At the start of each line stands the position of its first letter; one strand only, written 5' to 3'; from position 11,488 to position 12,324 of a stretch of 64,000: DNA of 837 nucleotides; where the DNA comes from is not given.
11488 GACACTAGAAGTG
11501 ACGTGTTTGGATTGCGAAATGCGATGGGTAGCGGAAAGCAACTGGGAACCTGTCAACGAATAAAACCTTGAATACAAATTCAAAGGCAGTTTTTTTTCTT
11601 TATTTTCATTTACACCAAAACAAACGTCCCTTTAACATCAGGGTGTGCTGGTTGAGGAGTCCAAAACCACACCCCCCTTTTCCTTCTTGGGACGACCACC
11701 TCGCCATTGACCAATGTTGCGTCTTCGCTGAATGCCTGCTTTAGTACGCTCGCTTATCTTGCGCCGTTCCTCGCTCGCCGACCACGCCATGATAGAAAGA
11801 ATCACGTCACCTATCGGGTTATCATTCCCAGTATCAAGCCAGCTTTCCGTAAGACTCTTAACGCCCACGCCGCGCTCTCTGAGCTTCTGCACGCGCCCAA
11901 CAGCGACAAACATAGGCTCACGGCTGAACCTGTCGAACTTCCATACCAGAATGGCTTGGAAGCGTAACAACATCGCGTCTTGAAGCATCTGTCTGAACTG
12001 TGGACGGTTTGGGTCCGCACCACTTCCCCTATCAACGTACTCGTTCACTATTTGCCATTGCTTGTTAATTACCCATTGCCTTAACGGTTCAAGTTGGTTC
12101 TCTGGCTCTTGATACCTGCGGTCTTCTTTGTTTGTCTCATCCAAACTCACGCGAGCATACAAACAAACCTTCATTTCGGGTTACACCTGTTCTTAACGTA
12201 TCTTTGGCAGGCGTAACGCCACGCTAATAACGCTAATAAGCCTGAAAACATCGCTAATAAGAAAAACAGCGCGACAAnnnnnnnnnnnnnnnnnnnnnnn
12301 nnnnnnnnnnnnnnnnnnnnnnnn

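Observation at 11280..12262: Palindrome and iteron-like repeats flank the serine recombinase gene (candidate res/origin or operator sites)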

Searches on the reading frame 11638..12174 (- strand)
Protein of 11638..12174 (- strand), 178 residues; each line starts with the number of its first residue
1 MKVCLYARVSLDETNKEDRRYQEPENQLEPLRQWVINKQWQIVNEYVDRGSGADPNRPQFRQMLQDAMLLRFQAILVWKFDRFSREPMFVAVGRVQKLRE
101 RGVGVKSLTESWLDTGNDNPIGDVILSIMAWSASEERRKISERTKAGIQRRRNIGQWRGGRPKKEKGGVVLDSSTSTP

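Call 5: search_protein_families(library=pfam, proteins=[window:11638-12174:-], max_evalue=0.01)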
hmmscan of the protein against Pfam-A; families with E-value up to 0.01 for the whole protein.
window:11638-12174:- (178 aa): 1 family
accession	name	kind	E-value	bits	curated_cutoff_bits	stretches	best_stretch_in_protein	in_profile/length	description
PF00239.26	Resolvase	-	4.6e-32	111.5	23.3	1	4-157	2-145/145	Resolvase, N terminal domain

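Call 6: search_protein_families(library=phrogs, proteins=[window:11638-12174:-], max_evalue=0.001)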
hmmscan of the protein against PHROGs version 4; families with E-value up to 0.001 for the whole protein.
window:11638-12174:- (178 aa): 3 families
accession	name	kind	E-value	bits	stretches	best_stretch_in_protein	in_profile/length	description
phrog_95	-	integration and excision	3.6e-40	139.2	1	1-162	88-244/651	integrase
phrog_125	-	DNA, RNA and nucleotide metabolism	3.9e-33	116.1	1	1-165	20-164/254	DNA invertase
phrog_6620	-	integration and excision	2.6e-06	28.1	1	2-86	57-134/201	transposase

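Call 17: find_related_loci(query=window:11638-12174:-, collection=genome_contigs, flank=6000)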
Query window:11638-12174:- (178 aa) in genome_contigs; peptide patterns used: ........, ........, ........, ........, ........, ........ (x = any residue, [..] = any of these).
99 stretches matched a pattern; 3 encode a relative of the query (tblastn E <= 1e-3); 3 distinct loci.
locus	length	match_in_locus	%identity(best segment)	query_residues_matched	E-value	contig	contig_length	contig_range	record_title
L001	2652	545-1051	64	1-172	5e-72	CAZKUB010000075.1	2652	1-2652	MAG TPA_asm: uncultured Thermoplasmatales archaeon isolate SRP067234_co1_75 genome assembly, contig: k99_688241, whole g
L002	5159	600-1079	41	1-174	2e-32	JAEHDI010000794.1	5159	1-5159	MAG: Bryobacterales bacterium isolate EFPC_158 k127_12558461, whole genome shotgun sequence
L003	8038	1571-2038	30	1-160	1e-13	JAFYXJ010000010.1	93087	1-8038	MAG: Clostridia bacterium isolate RGIG7508 Water_buffalos_Colon.Co__c1147838, whole genome shotgun sequence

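Call 18: find_related_loci(query=window:11638-12174:-, collection=viral_contigs, flank=6000)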
Query window:11638-12174:- (178 aa) in viral_contigs; peptide patterns used: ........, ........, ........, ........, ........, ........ (x = any residue, [..] = any of these).
11 stretches matched a pattern; 2 encode a relative of the query (tblastn E <= 1e-3); 2 distinct loci.
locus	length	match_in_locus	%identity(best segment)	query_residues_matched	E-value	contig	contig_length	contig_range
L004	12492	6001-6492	80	1-164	7e-92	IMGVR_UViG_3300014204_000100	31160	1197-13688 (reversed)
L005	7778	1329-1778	31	25-175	1e-10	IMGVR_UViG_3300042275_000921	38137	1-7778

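Call 21: find_encoding_contigs(protein=window:11638-12174:-, flank=8000, max_places=10)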
Protein window:11638-12174:- (178 aa): 12 contigs read that carry it; 7 places shown.
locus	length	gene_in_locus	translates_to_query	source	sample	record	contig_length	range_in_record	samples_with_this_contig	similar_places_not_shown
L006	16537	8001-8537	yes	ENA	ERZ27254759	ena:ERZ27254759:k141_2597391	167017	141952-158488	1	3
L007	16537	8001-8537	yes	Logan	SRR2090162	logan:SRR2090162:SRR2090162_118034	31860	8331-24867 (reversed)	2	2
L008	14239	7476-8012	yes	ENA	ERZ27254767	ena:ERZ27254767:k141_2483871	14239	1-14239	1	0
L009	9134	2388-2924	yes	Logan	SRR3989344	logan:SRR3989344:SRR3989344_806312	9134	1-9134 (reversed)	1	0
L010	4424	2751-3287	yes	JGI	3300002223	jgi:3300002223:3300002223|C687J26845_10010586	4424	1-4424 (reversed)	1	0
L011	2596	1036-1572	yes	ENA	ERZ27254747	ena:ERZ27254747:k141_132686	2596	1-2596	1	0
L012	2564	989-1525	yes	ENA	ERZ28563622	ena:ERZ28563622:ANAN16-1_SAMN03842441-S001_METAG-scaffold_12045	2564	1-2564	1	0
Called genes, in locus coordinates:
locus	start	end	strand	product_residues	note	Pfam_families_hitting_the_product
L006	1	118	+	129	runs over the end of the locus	-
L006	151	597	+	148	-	-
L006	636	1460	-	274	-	-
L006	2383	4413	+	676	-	PF08706:D5_N, PF19263:DUF5906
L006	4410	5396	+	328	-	PF09250:Prim-Pol (weak)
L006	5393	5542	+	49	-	-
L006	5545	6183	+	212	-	-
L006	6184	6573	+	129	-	-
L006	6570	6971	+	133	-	-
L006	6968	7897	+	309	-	-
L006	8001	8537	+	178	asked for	PF00239:Resolvase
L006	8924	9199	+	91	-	-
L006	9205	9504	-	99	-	-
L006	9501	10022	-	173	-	-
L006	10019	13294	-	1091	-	-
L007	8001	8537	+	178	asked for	PF00239:Resolvase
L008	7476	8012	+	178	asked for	PF00239:Resolvase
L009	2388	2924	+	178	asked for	PF00239:Resolvase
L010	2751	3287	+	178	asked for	PF00239:Resolvase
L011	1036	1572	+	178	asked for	PF00239:Resolvase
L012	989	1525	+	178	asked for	PF00239:Resolvase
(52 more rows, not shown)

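Call 43: search_protein_families(library=ncbifam, proteins=[window:11638-12174:-], max_evalue=0.1)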
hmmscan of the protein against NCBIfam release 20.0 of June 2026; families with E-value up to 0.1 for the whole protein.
window:11638-12174:- (178 aa): 7 families
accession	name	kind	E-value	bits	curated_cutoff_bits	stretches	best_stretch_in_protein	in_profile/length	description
NF047343.1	SCCmet_CcrB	equivalog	2.4e-14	52.9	900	1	2-162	8-162/542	cassette chromosome recombinase CcrB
NF047347.1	SCCmet_CcrC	equivalog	1.3e-10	40.5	900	1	2-155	4-153/558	cassette chromosome recombinase CcrC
NF033518.0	transpos_IS607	equivalog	3.1e-10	39.9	110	1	2-85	55-132/187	IS607 family transposase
NF041201.1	recomb_XisF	equivalog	4.3e-10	39.1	375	1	45-153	34-138/465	fdxN element excision recombinase XisF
NF049883.1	resolv_YneB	equivalog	0.0002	20.9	175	1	2-149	1-140/211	YneB family resolvase-like protein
NF047344.1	SCCmet_CcrA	equivalog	0.0038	16.4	700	1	32-155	26-146/442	cassette chromosome recombinase CcrA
NF009949.0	PRK13413.1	equivalog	0.0049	16.6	272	1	23-164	14-150/203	master DNA invertase Mpi family serine-type recombinase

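Call 53: find_homologous_proteins(query=window:11638-12174:-, max_evalue=1e-30)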
Query window:11638-12174:- (178 aa): 1324 proteins with E <= 1e-30 among 2916 candidates; the best 120 are listed.
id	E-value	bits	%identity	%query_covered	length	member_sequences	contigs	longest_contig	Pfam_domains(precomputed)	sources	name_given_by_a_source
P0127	1.2e-113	395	99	100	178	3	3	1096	PF00239.27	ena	-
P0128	2.3e-91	322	81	97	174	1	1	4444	PF00239.27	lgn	-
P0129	5.0e-91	321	81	97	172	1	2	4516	PF00239.27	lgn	-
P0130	8.2e-90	317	83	88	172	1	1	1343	PF00239.27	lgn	-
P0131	1.3e-89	317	78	98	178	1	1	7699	PF00239.27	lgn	-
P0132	3.4e-88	312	77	97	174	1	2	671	PF00239.27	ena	-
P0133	1.0e-87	310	75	100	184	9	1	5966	PF00239.27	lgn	-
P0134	1.3e-87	310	78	97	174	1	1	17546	PF00239.27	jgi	jgi:DNA invertase Pin-like site-specific DNA recombinase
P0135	9.0e-87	307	80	92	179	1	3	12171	PF00239.27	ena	-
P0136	1.0e-86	307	78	98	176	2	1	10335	PF00239.27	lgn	-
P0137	1.3e-86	307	81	95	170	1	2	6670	PF00239.27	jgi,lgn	-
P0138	2.0e-86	306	77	97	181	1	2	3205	PF00239.27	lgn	-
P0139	4.3e-86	305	77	88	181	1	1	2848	PF00239.27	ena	-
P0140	4.9e-86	305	75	98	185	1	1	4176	PF00239.27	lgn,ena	-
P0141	2.1e-85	303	82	92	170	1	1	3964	PF00239.27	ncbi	-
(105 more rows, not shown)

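Call 56: find_related_loci(query=A3, collection=metagenome_contigs, flank=4000)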
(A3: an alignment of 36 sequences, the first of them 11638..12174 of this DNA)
Query A3 (178 aa) in metagenome_contigs; peptide patterns used: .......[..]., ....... (x = any residue, [..] = any of these).
286 stretches matched a pattern; 71 encode a relative of the query (tblastn E <= 1e-3); 71 distinct loci.
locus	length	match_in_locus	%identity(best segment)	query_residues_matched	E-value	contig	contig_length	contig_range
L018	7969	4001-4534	79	1-178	2e-96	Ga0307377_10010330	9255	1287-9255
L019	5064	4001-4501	81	1-169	2e-91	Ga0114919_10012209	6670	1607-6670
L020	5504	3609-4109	81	1-169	2e-91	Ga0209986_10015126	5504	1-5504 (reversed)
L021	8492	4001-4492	80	1-164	9e-91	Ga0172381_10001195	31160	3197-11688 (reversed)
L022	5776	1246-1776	71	1-178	2e-90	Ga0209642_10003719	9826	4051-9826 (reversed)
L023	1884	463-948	76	1-162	4e-91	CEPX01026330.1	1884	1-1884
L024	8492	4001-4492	76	1-164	9e-87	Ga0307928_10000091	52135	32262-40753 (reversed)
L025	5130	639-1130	74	1-164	3e-85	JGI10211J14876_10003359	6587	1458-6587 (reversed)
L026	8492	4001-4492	75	1-164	7e-85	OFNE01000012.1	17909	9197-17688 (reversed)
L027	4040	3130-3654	70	1-175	9e-85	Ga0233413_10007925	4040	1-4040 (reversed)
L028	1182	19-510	74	1-164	1e-90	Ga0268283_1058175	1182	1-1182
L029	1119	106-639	71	1-178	1e-90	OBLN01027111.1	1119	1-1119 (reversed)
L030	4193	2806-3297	73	1-164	2e-83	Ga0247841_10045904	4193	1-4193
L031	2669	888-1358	77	1-157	4e-85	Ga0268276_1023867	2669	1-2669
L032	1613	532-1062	71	1-170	1e-87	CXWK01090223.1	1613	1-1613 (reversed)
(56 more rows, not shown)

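Call 80: search_dna_similar(query=window:11638-12174:-, collection=phages, mode=protein, max_rows=12)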
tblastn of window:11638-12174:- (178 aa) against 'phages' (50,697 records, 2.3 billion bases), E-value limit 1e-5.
Records with a match: 375; places in all: 378; records where one place covers at least 80% of the query: 272.
Best place of each record, by identity: <60% 375.
By first word of the organism name: Streptococcus 66; Staphylococcus 65; Escherichia 40; Mycobacterium 32; Bacteriophage 28; Klebsiella 18; Bacillus 12; Yersinia 10; Clostridium 10; Salmonella 6; and 48 more.
By host as written in the record: - 64; Staphylococcus aureus 32; Klebsiella pneumoniae 17; Mycobacterium smegmatis mc2 155 15; Escherichia coli 12; Streptococcus suis 11; Mycobacterium smegmatis mc#155 5; Bacillus cereus 4; and 159 more.
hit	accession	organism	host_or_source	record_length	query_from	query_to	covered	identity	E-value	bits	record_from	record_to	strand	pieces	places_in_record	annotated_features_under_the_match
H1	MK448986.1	Streptococcus phage Javan570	Streptococcus suis GD-0063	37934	2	172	96%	35.0%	2e-15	79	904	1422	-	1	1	integrase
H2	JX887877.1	Bacillus phage vB_BtS_BMBtp2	Bacillus thuringiensis subsp. ...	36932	1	162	91%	35.6%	2e-19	90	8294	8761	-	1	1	resolvase | helix-turn-helix family protein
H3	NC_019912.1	Bacillus phage vB_BtS_BMBtp2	Bacillus thuringiensis subsp. ...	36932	1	162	91%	35.6%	2e-19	90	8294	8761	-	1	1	integrase | transcriptional regulator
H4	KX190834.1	Bacillus phage BMBtpLA3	Bacillus thuringiensis BGSC 4AE1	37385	1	162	91%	35.6%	2e-19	90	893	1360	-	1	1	SOS-response repressor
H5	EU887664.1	Bacillus phage TP21-L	-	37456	1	162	91%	35.6%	2e-19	90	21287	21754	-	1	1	gp20 | gp21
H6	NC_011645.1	Bacillus phage TP21-L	-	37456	1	162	91%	35.6%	2e-19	90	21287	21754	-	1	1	integrase | transcriptional regulator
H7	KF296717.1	Bacillus phage proCM3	Bacillus thuringiensis strain YM-03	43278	1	162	91%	35.6%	2e-19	90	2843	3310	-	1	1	resolvase | helix-turn-helix family protein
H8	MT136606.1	Bacillus phage vB_BceS_KLEB30-3S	Bacillus cereus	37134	1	162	91%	35.6%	7e-19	89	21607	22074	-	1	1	integrase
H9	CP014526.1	Haematospirillum jordaniae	Homo sapiens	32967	6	170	93%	34.5%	2e-10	64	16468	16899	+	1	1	DNA invertase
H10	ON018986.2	Escherichia phage JL22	Escherichia coli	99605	6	163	89%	35.4%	3e-13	72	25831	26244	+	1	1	cin: DNA invertase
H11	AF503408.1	Enterobacteria phage P7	-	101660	6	163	89%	35.4%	3e-13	72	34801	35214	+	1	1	cin: Cin | cin: enhancer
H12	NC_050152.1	Enterobacteria phage P7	-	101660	6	163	89%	35.4%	3e-13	72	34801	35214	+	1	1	cin: DNA invertase | cin: enhancer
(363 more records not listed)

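Call 81: search_dna_similar(query=window:11638-12174:-, collection=plasmids, mode=protein, max_rows=12)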
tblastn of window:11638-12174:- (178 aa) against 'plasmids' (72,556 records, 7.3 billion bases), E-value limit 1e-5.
The search stops at 5000 records and this limit was reached: more records match than are counted here, and every count below describes the 5000 best-scoring records only.
Records with a match: at least 5000; places in all: 6058; records where one place covers at least 80% of the query: 1360.
Best place of each record, by identity: <60% 5000.
By first word of the organism name: Klebsiella 1492; Escherichia 1214; Enterobacter 412; Salmonella 261; Pseudomonas 249; Citrobacter 210; Acinetobacter 144; Clostridium 117; Providencia 92; Bacillus 89; and 135 more.
By predicted mobility (MOB-suite, as given by PLSDB): conjugative 2562; non-mobilizable 1469; mobilizable 969.
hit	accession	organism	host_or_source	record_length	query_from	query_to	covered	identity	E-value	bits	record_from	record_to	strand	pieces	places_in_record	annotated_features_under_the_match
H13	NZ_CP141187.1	Hymenobacter sp. GOD-10R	single cell,Crepidiastrum sonchifolium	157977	1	162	91%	40.7%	3e-27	114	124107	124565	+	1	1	recombinase family protein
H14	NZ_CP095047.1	Hymenobacter cellulosilyticus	single cell,air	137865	1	162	91%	39.5%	4e-26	110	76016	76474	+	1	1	recombinase family protein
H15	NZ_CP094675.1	Hymenobacter tibetensis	Single cell,soil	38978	1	162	91%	39.5%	9e-26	109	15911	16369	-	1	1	recombinase family protein | hypothetical protein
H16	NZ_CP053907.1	Hymenobacter sp. BRD67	cell culture,soil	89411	3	159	88%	40.8%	2e-25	108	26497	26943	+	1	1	recombinase family protein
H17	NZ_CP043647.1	Hymenobacter sp. NBH84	pure culture,soil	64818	1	163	92%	38.6%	7e-26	110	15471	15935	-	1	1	recombinase family protein | hypothetical protein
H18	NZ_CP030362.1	Salinibacter ruber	-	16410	2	164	92%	37.6%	4e-23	102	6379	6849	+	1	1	none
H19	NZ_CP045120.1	Rubrobacter tropicus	single pure culture,marine sediment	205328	1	159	89%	38.3%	3e-21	97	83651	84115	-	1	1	recombinase family protein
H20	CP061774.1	Ochrobactrum sp. MT180101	Water,Breeding wastewater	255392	6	166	90%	37.7%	3e-9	62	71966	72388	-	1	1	recombinase family protein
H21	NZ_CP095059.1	Hymenobacter sp. 5516J-16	single cell,air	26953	2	163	91%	36.8%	1e-20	95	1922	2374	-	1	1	recombinase family protein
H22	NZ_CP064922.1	Acaryochloris marina S15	cell culture,surface of Pikea pinnata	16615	1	164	92%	36.1%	4e-21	96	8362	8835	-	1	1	recombinase family protein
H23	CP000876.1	Herpetosiphon aurantiacus DSM 785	-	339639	6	163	89%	37.3%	4e-11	67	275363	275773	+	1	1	Resolvase domain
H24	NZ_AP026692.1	Rhodococcus qingshengii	cruid oil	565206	6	164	89%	36.6%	7e-10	64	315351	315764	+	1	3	recombinase family protein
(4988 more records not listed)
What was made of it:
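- Tried and rejected: The best recombinase matches are 35-41% identical and none is informative (calls 80, 81).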
